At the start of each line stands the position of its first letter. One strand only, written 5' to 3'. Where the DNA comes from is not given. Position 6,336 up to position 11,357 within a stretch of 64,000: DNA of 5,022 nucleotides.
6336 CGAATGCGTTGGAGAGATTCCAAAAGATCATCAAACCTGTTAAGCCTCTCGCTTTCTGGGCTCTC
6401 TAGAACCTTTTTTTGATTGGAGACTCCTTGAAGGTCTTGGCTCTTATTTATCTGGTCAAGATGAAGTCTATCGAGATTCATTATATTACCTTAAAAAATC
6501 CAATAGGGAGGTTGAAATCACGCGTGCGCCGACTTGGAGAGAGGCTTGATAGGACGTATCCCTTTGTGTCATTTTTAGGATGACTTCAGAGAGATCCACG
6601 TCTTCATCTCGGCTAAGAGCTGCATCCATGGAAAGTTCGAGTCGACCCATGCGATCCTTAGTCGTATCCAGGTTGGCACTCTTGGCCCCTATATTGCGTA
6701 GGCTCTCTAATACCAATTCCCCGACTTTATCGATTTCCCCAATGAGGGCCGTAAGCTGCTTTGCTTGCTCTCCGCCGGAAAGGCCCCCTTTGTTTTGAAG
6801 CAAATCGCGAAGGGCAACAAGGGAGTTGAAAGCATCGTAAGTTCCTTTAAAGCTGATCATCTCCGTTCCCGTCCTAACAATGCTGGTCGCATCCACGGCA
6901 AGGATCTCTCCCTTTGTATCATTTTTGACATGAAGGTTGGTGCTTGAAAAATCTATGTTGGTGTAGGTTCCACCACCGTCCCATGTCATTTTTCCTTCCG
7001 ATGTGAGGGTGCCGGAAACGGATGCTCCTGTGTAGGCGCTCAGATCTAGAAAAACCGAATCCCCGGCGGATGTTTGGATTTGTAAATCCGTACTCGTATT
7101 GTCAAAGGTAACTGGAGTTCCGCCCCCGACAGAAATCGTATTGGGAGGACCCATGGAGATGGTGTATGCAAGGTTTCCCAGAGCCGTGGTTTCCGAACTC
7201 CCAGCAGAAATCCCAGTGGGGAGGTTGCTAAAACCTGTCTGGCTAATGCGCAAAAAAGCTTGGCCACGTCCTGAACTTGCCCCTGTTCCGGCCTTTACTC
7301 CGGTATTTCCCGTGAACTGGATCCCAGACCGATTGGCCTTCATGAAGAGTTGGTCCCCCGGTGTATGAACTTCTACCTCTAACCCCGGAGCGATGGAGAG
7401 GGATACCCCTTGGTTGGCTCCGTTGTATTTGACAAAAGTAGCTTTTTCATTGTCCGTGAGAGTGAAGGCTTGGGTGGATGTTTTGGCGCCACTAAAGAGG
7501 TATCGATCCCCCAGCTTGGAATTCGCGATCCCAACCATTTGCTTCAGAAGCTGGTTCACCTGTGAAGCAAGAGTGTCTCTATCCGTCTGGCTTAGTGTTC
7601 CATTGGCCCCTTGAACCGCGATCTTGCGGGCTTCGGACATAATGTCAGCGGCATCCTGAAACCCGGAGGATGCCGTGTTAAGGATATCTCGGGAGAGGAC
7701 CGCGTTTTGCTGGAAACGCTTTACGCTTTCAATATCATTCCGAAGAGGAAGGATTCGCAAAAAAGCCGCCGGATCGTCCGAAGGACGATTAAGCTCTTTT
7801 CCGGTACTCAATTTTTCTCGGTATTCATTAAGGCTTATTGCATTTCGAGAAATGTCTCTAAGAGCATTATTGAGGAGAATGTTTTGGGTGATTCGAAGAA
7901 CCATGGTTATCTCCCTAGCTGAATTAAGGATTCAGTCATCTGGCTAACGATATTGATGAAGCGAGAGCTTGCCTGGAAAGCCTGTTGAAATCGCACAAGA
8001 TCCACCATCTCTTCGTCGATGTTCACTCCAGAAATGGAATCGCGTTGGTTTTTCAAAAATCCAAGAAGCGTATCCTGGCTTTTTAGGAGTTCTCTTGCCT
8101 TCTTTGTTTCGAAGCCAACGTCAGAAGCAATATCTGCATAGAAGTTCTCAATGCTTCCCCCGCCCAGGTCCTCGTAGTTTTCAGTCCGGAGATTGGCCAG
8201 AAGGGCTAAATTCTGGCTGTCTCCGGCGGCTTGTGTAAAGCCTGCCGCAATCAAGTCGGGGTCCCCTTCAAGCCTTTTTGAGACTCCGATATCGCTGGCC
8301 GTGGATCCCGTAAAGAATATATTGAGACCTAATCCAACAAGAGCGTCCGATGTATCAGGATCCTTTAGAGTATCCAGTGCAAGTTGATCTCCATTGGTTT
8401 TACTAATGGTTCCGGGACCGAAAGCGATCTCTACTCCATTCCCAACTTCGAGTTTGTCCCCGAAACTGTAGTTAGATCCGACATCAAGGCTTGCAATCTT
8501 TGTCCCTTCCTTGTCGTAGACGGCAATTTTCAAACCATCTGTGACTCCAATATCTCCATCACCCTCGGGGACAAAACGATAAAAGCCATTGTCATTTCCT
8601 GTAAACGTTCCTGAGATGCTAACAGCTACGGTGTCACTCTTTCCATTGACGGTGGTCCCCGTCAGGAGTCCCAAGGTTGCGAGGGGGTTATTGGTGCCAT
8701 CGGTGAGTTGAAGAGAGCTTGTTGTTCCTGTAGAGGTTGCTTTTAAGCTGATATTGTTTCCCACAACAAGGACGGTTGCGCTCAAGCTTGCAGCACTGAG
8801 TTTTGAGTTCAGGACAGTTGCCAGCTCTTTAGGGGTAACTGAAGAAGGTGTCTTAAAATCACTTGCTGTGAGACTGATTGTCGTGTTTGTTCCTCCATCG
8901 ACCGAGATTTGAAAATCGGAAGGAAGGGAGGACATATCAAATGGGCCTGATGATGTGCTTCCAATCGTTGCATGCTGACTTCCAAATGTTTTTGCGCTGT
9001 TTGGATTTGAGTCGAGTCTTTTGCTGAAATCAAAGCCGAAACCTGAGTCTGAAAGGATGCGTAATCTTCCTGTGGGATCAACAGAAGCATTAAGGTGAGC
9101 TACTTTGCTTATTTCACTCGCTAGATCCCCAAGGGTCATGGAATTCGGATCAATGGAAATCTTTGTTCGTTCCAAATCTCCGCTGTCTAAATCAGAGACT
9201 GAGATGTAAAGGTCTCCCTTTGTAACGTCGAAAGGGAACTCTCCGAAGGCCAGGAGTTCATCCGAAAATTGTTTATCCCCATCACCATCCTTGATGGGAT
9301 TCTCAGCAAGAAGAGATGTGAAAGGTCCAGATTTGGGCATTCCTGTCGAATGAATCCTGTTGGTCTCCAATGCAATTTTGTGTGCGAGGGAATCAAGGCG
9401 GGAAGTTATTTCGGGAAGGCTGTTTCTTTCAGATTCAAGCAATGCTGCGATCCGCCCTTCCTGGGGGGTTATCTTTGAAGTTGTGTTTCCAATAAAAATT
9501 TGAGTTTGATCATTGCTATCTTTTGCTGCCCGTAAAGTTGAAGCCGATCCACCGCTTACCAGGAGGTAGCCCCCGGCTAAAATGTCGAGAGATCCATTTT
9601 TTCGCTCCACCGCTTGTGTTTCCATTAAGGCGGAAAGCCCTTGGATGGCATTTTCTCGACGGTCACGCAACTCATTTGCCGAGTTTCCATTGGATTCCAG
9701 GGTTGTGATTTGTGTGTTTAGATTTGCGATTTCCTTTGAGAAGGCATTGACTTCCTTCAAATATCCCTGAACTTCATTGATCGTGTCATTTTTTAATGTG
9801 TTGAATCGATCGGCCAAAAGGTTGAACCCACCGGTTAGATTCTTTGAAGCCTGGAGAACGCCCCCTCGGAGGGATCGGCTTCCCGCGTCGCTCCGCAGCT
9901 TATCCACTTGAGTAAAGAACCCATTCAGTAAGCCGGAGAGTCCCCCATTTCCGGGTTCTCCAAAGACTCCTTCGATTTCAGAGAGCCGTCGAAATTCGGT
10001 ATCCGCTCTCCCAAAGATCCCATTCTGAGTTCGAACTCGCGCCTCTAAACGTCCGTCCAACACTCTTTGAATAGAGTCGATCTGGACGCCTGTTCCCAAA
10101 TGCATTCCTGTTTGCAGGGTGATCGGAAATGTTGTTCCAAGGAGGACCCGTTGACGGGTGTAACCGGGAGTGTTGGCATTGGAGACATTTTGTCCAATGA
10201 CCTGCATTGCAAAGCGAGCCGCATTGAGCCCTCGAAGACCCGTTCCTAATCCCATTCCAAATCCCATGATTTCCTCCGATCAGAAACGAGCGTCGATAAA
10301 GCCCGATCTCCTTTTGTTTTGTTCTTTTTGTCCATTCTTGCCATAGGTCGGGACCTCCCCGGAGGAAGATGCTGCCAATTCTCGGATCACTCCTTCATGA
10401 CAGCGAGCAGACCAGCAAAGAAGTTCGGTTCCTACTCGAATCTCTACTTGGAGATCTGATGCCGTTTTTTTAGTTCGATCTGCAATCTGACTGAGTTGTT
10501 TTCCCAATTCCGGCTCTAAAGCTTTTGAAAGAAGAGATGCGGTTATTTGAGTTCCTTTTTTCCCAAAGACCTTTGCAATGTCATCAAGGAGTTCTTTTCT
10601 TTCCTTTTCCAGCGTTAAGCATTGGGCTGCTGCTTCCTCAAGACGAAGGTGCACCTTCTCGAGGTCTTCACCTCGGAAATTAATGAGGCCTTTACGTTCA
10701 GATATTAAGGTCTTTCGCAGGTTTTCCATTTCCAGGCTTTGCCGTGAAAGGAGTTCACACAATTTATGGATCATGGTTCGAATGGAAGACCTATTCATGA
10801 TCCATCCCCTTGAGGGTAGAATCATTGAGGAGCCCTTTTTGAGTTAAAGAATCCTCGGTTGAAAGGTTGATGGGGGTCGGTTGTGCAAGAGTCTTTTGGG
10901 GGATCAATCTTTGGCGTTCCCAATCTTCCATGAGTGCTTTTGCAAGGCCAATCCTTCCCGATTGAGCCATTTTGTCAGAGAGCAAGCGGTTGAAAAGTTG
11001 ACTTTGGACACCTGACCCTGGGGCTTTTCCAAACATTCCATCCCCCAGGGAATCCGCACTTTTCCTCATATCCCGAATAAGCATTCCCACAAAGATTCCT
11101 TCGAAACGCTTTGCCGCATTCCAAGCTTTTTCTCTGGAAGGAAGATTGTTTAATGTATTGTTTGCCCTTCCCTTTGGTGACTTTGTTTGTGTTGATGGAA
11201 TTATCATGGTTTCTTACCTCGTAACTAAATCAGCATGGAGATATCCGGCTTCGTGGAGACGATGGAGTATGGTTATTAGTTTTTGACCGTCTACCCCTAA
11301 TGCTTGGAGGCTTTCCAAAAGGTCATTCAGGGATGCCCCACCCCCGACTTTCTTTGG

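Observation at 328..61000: Oriented, hyper-abundant word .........(AT) written through genes in all three reading frames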

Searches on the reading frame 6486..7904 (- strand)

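Call 34: search_protein_families(library=pfam, proteins=[window:6486-7904:-])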
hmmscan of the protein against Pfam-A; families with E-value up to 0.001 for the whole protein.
window:6486-7904:- (472 aa): 1 family
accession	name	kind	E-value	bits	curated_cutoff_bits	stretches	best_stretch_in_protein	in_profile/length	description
PF00669.25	Flagellin_N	-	3.3e-20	73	26.6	1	5-142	1-139/139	Bacterial flagellin N-terminal helical region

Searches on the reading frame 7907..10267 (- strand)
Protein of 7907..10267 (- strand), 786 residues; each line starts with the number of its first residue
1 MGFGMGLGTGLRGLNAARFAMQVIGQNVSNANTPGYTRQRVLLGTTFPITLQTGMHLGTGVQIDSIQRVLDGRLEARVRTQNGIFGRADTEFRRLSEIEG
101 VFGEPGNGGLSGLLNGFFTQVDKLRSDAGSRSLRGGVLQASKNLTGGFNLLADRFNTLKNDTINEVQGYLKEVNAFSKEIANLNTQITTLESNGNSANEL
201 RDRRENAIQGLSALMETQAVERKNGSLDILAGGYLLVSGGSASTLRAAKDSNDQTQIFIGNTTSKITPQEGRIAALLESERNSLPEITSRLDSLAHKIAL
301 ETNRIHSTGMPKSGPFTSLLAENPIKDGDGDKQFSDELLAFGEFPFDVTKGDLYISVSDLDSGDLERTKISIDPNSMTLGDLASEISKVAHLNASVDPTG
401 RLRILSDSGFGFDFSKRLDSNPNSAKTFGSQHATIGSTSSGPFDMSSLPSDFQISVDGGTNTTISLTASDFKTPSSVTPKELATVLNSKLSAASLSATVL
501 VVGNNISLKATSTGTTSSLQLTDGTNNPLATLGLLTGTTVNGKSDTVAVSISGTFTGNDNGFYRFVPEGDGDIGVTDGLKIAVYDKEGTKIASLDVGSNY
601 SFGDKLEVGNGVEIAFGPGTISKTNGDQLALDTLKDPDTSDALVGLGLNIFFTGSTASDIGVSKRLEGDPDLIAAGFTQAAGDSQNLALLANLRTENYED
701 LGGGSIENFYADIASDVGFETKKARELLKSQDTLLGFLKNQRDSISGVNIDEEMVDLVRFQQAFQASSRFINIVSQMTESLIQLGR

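Call 34: search_protein_families(library=pfam, proteins=[window:7907-10267:-])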
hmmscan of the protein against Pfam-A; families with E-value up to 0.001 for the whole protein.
window:7907-10267:- (786 aa): 3 families
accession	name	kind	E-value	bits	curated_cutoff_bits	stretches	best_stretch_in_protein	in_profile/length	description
PF22638.1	FlgK_D1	-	1.3e-46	159.5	28.6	1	95-313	1-225/233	Flagellar hook-associated protein FlgK helical domain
PF06429.18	Flg_bbr_C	-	5.1e-11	42.4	23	1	744-784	6-46/46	Flagellar basal body rod FlgEFG protein C-terminal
PF00460.25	Flg_bb_rod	-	4.5e-06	27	20.7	1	9-37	3-31/31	Flagella basal body rod protein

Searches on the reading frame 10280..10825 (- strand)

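Call 34: search_protein_families(library=pfam, proteins=[window:10280-10825:-])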
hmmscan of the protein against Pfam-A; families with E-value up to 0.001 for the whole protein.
window:10280-10825:- (181 aa): 1 family
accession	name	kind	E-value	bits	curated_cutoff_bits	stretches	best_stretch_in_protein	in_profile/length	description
PF05130.17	FlgN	-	1.4e-06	29.2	30.5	1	18-168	1-146/147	FlgN protein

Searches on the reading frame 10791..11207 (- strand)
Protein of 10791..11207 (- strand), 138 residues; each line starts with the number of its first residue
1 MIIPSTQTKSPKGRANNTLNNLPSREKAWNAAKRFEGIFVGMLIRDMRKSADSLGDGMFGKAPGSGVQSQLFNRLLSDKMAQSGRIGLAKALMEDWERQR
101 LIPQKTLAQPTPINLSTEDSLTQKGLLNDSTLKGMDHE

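Call 34: search_protein_families(library=pfam, proteins=[window:10791-11207:-])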
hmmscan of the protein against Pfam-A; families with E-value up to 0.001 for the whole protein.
window:10791-11207:- (138 aa): 1 family
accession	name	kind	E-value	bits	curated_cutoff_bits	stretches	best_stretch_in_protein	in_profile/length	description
PF10135.14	Rod-binding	-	5.2e-06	27.3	25.1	1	47-94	3-50/51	Rod binding protein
